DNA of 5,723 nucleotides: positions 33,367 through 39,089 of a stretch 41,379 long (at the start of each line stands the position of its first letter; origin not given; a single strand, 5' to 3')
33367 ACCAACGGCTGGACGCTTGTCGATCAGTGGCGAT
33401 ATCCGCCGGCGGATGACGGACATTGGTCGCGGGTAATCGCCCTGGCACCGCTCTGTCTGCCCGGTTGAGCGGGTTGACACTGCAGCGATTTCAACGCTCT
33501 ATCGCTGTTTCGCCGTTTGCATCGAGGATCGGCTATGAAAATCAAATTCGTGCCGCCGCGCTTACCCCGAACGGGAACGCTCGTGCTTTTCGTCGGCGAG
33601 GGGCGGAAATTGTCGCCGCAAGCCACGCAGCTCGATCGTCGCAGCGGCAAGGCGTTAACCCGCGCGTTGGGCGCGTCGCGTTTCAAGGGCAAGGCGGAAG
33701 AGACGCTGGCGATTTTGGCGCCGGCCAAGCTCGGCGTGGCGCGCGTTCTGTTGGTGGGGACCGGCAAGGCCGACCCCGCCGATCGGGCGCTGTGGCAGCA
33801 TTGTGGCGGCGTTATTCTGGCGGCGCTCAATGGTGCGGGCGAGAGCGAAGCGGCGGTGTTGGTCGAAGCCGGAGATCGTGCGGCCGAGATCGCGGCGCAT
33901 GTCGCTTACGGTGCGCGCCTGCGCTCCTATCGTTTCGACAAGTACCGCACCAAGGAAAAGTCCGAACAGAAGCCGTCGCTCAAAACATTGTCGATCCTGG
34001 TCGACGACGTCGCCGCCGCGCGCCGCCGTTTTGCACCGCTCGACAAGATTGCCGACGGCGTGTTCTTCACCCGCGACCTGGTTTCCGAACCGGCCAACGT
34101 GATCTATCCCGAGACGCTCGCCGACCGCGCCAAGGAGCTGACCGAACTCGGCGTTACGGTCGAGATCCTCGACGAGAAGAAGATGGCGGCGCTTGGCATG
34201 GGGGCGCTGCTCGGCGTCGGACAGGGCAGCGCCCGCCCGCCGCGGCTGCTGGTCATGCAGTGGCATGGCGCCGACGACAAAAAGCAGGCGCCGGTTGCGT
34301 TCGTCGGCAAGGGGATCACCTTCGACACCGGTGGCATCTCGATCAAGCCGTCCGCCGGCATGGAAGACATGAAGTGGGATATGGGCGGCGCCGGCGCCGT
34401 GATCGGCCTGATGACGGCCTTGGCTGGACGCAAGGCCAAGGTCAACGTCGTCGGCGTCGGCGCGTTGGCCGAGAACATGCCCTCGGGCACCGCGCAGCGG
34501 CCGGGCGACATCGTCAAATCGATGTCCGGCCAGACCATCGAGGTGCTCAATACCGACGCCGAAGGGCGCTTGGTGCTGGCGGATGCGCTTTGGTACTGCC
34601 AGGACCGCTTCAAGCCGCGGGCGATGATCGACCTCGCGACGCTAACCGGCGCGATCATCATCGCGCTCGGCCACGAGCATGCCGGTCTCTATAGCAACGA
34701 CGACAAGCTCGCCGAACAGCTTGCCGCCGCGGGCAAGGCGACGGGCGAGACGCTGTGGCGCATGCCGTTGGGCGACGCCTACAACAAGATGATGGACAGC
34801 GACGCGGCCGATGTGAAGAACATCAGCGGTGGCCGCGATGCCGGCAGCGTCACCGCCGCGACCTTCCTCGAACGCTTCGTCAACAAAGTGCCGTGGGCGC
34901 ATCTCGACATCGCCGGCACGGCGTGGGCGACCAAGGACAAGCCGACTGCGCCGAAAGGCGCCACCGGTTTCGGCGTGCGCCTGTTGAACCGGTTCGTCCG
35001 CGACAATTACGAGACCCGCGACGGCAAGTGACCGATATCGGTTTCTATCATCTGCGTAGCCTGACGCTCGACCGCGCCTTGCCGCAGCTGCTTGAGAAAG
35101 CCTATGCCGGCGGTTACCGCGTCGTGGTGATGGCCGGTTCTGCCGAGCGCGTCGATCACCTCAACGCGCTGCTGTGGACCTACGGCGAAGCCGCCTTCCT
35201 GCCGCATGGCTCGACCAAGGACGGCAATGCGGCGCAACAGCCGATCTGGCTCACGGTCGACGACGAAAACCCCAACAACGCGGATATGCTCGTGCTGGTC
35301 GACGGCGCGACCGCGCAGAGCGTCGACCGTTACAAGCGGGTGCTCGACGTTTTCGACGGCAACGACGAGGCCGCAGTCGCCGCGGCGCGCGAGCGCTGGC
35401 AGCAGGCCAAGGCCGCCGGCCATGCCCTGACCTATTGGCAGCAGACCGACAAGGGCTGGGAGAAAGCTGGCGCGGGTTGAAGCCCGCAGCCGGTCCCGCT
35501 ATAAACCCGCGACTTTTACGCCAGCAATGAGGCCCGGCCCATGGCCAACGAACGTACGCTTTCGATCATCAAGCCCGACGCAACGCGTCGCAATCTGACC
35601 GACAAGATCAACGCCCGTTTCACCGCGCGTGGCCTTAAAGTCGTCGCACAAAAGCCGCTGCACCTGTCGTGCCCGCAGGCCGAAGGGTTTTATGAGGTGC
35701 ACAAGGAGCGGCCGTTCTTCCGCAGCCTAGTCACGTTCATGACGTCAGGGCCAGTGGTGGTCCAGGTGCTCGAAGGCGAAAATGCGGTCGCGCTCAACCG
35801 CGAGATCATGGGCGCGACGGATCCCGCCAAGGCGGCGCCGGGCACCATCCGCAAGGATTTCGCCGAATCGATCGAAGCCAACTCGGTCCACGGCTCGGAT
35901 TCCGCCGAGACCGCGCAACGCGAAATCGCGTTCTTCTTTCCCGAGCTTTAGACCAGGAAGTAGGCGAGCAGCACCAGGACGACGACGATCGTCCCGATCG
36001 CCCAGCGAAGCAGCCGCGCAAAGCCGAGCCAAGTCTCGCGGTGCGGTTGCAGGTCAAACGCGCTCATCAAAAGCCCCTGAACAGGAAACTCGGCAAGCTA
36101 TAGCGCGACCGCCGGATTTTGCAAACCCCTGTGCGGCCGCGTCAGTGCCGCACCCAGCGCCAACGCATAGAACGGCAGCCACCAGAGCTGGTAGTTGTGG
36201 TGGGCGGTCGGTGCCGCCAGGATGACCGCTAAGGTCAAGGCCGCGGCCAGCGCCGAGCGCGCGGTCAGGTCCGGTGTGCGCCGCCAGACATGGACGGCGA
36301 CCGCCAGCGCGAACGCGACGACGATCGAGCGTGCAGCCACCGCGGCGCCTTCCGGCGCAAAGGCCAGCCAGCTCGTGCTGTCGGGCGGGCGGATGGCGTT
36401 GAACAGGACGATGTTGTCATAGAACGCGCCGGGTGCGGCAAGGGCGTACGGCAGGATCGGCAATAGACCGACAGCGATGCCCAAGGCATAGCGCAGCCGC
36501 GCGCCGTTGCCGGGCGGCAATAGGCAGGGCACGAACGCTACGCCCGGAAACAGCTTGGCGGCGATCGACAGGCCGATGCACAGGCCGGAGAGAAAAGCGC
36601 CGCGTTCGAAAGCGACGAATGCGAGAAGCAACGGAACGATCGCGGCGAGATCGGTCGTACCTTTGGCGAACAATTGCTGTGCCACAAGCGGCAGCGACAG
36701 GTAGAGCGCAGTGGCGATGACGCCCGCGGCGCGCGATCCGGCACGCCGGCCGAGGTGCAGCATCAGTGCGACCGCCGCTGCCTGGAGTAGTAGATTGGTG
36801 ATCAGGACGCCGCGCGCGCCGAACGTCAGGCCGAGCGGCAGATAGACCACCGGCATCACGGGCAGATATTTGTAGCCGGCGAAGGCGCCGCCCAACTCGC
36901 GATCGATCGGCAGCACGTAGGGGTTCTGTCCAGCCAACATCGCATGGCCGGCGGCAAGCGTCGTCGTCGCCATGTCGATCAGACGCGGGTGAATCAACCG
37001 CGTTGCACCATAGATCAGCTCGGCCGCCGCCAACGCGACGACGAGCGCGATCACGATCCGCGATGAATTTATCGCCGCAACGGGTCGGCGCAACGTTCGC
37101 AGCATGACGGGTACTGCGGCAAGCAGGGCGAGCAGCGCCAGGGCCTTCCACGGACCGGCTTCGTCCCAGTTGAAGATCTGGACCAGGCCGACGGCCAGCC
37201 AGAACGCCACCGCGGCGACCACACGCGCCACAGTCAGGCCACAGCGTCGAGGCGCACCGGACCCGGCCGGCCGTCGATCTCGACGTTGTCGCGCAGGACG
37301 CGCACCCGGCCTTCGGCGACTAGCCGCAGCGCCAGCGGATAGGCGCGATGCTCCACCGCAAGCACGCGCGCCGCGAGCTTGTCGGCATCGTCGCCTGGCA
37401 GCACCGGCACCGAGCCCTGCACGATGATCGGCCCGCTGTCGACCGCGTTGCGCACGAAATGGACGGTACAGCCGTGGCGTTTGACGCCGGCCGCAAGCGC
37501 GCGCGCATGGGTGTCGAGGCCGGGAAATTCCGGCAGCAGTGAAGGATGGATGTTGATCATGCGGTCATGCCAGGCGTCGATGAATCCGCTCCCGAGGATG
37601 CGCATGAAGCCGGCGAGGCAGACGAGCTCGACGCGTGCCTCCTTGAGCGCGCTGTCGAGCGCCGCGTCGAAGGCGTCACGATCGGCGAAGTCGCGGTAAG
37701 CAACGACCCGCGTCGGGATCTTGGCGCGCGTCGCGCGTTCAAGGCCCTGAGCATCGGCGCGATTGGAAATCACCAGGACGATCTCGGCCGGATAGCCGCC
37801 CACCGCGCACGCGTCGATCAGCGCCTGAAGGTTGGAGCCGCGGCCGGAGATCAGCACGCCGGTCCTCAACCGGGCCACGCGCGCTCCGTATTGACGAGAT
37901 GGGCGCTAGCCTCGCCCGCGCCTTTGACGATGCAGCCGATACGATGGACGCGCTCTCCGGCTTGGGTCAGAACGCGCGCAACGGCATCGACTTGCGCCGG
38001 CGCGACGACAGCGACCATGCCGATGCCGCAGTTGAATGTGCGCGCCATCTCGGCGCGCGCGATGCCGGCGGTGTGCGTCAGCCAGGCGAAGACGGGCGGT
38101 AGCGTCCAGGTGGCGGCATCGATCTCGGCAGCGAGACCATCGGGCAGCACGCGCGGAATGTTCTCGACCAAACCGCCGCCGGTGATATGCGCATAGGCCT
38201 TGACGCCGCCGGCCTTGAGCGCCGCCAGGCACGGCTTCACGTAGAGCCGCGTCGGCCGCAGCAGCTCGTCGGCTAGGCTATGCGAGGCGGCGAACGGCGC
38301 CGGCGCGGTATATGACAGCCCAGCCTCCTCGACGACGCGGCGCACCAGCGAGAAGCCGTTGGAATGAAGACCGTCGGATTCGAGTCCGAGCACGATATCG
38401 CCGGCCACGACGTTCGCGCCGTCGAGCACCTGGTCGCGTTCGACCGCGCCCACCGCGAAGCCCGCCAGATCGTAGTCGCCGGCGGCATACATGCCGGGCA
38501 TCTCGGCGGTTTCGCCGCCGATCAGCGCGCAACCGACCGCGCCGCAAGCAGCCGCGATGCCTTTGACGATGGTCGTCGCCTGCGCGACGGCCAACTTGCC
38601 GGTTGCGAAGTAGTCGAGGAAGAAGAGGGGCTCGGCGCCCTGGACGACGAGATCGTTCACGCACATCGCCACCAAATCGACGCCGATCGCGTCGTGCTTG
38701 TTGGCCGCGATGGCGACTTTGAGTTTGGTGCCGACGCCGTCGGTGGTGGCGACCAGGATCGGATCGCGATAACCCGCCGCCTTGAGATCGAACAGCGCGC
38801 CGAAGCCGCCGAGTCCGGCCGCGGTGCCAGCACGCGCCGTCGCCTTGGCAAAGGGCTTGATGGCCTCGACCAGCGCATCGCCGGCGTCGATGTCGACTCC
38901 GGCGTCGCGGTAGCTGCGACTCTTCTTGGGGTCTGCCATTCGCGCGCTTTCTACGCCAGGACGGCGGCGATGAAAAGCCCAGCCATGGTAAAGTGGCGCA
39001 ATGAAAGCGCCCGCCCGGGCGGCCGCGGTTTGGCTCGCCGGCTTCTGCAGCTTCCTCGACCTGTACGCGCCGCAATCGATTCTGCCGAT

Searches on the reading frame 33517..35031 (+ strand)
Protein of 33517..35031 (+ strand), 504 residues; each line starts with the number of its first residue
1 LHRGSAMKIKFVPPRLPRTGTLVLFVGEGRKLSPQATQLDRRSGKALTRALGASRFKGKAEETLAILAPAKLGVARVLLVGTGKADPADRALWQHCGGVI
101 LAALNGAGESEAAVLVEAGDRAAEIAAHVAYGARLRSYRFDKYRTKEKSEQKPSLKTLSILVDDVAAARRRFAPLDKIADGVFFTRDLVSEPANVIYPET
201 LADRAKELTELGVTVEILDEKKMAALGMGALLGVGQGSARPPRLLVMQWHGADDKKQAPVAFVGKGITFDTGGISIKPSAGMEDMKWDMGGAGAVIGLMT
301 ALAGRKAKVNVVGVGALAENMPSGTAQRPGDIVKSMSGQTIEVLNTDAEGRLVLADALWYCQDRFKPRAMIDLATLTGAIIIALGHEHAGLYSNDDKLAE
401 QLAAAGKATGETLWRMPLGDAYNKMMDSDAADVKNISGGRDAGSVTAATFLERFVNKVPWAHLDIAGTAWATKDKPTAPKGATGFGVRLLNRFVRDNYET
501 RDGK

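Call 6: search_protein_families(library=pfam, proteins=[window:33517-35031:+], max_evalue=0.01)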
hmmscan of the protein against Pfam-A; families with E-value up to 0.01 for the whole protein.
window:33517-35031:+ (504 aa): 3 families
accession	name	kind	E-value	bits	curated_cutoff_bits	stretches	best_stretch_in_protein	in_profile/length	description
PF00883.26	Peptidase_M17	-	3.1e-131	437.7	25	1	184-490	2-309/310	Cytosol aminopeptidase family, catalytic domain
PF02789.23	Peptidase_M17_N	-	8.5e-24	84.3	23.4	1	23-146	1-128/129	Cytosol aminopeptidase family, N-terminal domain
PF21337.3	Peptidase_M17_N_1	-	0.0075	16.8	27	0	51-151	26-113/118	M17 aminopeptidase, N-terminal domain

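Call 7: search_protein_families(library=ncbifam, proteins=[window:33517-35031:+], max_evalue=0.01)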
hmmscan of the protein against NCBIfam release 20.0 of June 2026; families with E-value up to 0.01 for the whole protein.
window:33517-35031:+ (504 aa): 13 families
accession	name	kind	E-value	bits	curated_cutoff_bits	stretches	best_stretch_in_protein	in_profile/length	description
NF002077.0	PRK00913.2-4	equivalog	1.8e-229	762.9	471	1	6-499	4-500/501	leucyl aminopeptidase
NF002075.0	PRK00913.2-2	equivalog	4.5e-200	665.8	468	1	17-499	18-501/502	leucyl aminopeptidase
NF002074.0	PRK00913.1-4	equivalog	2e-153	511.8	415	1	12-497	8-493/496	leucyl aminopeptidase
NF002083.0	PRK00913.3-5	equivalog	5.5e-147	490.7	468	1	44-496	34-489/492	leucyl aminopeptidase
NF002073.0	PRK00913.1-2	equivalog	1.3e-145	486.2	432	1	28-496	32-500/505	leucyl aminopeptidase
NF002076.0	PRK00913.2-3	equivalog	4.5e-131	438.3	491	1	23-496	19-492/494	leucyl aminopeptidase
NF002072.0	PRK00913.1-1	equivalog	4.3e-122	408.2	826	1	14-495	10-493/502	leucyl aminopeptidase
NF002082.0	PRK00913.3-4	equivalog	1.1e-120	403.9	552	1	53-495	45-501/504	leucyl aminopeptidase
NF002078.0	PRK00913.2-5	equivalog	1.1e-93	314.4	622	1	54-494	49-494/500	leucyl aminopeptidase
NF002081.0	PRK00913.3-3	equivalog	1.8e-93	314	485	1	99-496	77-480/485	leucyl aminopeptidase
NF002080.0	PRK00913.3-2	equivalog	5.2e-92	309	475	1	172-470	125-424/447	leucyl aminopeptidase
NF003450.0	PRK05015.1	equivalog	3.9e-78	263.1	437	1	174-495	99-426/429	aminopeptidase PepB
NF002079.0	PRK00913.3-1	equivalog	5.3e-63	213.4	1013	1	176-496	168-491/496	leucyl aminopeptidase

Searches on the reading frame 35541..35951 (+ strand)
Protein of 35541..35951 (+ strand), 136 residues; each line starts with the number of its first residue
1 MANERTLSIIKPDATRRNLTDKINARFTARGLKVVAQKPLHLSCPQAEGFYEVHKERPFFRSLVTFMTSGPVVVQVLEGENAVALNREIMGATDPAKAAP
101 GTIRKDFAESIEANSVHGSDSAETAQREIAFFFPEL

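Call 6: search_protein_families(library=pfam, proteins=[window:35541-35951:+], max_evalue=0.01)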
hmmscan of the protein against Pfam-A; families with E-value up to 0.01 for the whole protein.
window:35541-35951:+ (136 aa): 1 family
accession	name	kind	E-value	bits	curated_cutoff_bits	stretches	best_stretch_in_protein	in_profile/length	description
PF00334.24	NDK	-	3.2e-55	186.1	27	1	4-135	1-132/135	Nucleoside diphosphate kinase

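Call 7: search_protein_families(library=ncbifam, proteins=[window:35541-35951:+], max_evalue=0.01)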
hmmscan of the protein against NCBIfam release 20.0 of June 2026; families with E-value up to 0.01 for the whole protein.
window:35541-35951:+ (136 aa): 6 families
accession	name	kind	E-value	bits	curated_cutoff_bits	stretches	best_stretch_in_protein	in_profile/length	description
NF001908.0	PRK00668.1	equivalog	1.1e-60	203.5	155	1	1-135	1-135/141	nucleoside-diphosphate kinase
NF011116.0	PRK14545.1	equivalog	7.4e-44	149.3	217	1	1-134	1-134/139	nucleoside-diphosphate kinase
NF011113.0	PRK14541.1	equivalog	1.4e-41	141.9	255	1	4-133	2-131/140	nucleoside-diphosphate kinase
NF011112.0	PRK14540.1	equivalog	3.4e-41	140.2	202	1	3-134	2-133/135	nucleoside-diphosphate kinase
NF011114.0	PRK14542.1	equivalog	9.2e-40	135.5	250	1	4-133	2-131/137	nucleoside-diphosphate kinase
NF011115.0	PRK14543.1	equivalog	1.2e-21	77.3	287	1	4-133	6-150/169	nucleoside-diphosphate kinase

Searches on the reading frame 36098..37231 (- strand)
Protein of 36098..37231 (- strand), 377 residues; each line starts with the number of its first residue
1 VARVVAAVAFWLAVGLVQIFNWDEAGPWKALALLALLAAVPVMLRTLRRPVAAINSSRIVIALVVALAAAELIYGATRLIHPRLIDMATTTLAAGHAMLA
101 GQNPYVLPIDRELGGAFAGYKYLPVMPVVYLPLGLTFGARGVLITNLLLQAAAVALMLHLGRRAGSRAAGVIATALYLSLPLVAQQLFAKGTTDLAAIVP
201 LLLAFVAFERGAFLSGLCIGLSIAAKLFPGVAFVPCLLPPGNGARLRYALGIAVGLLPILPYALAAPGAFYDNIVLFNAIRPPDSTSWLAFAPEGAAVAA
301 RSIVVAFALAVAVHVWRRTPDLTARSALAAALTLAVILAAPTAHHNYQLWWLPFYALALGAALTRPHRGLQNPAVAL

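Call 6: search_protein_families(library=pfam, proteins=[window:36098-37231:-], max_evalue=0.01)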
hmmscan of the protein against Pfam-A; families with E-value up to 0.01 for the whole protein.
window:36098-37231:- (377 aa): 1 family
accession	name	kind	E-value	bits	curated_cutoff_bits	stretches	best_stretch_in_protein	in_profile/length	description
PF09594.16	GT87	-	1.5e-05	25.3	25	1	123-340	4-236/237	Glycosyltransferase family 87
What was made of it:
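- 36098..37231 (-): Context: third GT-C-like gene (GT87/DUF2029-like, borderline), in conserved synteny with ndk and purN. Pfam GT87 at 25.3 bits against a cut-off of 25: call 6.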

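Call 7: search_protein_families(library=ncbifam, proteins=[window:36098-37231:-], max_evalue=0.01)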
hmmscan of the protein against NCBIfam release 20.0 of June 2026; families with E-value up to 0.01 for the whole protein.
window:36098-37231:- (377 aa): 0 families

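Call 66: search_protein_families(library=ncbifam, proteins=[window:36098-37231:-], max_evalue=0.001)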
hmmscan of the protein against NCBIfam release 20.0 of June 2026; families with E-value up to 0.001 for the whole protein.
window:36098-37231:- (377 aa): 0 families

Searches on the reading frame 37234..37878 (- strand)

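Call 6: search_protein_families(library=pfam, proteins=[window:37234-37878:-], max_evalue=0.01)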
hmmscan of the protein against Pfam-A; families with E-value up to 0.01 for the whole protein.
window:37234-37878:- (214 aa): 1 family
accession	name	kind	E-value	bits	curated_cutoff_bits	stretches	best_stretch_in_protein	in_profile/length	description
PF00551.24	Formyl_trans_N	-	3.4e-61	206.6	26.1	1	7-184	4-181/181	Formyl transferase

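Call 7: search_protein_families(library=ncbifam, proteins=[window:37234-37878:-], max_evalue=0.01)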
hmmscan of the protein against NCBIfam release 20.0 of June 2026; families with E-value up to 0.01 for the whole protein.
window:37234-37878:- (214 aa): 7 families
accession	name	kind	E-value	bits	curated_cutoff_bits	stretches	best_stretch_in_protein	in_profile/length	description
TIGR00639.1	PurN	equivalog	6.1e-75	251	150.1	1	5-193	2-190/192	phosphoribosylglycinamide formyltransferase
NF004684.0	PRK06027.1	subfamily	5.8e-32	111.5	223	1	4-195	90-278/286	formyltetrahydrofolate deformylase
TIGR00655.1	PurU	equivalog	4e-30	105.4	285.95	1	8-196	89-274/280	formyltetrahydrofolate deformylase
TIGR00460.1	fmt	equivalog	4.1e-14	52.4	201.5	1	80-193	77-190/315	methionyl-tRNA formyltransferase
NF005414.0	PRK06988.1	equivalog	1.8e-08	33.7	316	1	67-182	62-177/311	formyltransferase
NF005998.1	PRK08125.1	equivalog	2.1e-06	26.4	777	1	92-187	85-180/649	bifunctional UDP-4-amino-4-deoxy-L-arabinose formyltransferase/UDP-glucuronic acid oxidase ArnA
NF005755.0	PRK07579.1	equivalog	0.00037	20.4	238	1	106-177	87-157/245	dTDP-4-amino-4,6-dideoxyglucose formyltransferase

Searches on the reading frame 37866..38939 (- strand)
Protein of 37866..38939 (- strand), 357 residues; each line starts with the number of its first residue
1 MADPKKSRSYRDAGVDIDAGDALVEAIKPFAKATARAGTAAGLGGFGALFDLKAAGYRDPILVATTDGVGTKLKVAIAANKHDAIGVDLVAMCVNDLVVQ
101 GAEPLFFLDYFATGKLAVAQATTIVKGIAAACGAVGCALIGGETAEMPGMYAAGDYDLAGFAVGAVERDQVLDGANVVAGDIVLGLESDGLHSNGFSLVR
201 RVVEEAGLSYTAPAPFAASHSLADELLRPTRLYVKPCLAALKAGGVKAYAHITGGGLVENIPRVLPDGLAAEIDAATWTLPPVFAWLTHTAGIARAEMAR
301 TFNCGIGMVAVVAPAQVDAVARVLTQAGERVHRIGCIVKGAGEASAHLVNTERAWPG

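Call 6: search_protein_families(library=pfam, proteins=[window:37866-38939:-], max_evalue=0.01)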
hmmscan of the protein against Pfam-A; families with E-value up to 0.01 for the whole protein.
window:37866-38939:- (357 aa): 2 families
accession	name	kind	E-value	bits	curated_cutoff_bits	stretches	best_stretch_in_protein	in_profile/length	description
PF02769.27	AIRS_C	-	1e-36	126.9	23.1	1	179-343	2-151/156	AIR synthase related protein, C-terminal domain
PF00586.29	AIRS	-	1.5e-22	80.5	24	1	62-166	15-112/112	AIR synthase related protein, N-terminal domain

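Call 7: search_protein_families(library=ncbifam, proteins=[window:37866-38939:-], max_evalue=0.01)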
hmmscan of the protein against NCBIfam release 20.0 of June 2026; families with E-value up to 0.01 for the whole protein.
window:37866-38939:- (357 aa): 6 families
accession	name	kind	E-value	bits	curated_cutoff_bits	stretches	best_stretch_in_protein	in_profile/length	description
TIGR00878.1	purM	equivalog_domain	6.4e-131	436.5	236.35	1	9-339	2-331/332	phosphoribosylformylglycinamidine cyclo-ligase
TIGR01379.1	thiL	equivalog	1.1e-10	41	184.15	1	61-343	37-299/320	thiamine-phosphate kinase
TIGR02124.1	hypE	equivalog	6.9e-06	25.3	251.6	1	83-193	63-173/332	hydrogenase expression/formation protein HypE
NF004353.0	PRK05731.2-2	equivalog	5e-05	22.5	301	1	58-184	28-146/311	thiamine-phosphate kinase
TIGR01736.1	FGAM_synth_II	equivalog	0.0072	14.7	525.75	0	94-197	98-207/718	phosphoribosylformylglycinamidine synthase subunit PurL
NF004351.0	PRK05731.1-4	equivalog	0.009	15.2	324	1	84-239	73-210/321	thiamine-phosphate kinase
